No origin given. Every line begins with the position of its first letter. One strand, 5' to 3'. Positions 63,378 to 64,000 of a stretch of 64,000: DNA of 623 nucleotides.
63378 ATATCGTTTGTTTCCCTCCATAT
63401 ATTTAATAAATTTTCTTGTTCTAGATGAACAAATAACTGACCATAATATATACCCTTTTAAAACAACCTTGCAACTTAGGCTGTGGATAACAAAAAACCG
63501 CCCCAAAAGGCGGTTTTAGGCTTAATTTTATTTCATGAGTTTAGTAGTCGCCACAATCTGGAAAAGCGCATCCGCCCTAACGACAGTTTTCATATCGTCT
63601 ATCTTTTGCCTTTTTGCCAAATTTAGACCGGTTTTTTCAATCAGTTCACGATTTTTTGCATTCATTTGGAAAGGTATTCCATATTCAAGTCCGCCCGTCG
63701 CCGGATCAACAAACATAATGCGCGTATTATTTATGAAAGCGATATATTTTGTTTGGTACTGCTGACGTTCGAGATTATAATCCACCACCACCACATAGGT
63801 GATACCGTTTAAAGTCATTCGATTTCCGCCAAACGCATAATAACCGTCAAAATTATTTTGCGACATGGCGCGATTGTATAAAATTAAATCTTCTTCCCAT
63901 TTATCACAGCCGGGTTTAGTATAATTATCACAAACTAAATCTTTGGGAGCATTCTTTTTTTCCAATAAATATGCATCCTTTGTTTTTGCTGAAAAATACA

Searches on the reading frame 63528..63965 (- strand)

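Call 7: search_protein_families(library=pfam, proteins=[window:63528-63965:-], max_evalue=0.01)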
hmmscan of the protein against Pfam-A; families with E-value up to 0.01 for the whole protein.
window:63528-63965:- (145 aa): 0 families

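Call 29: search_protein_families(library=ncbifam, proteins=[window:63528-63965:-], max_evalue=0.1)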
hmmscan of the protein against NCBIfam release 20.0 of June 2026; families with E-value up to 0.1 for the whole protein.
window:63528-63965:- (145 aa): 1 family
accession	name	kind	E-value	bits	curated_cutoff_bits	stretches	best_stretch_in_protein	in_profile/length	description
NF011701.0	PRK15121.1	equivalog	0.044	13.3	426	1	4-72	172-238/289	MDR efflux pump AcrAB transcriptional activator RobA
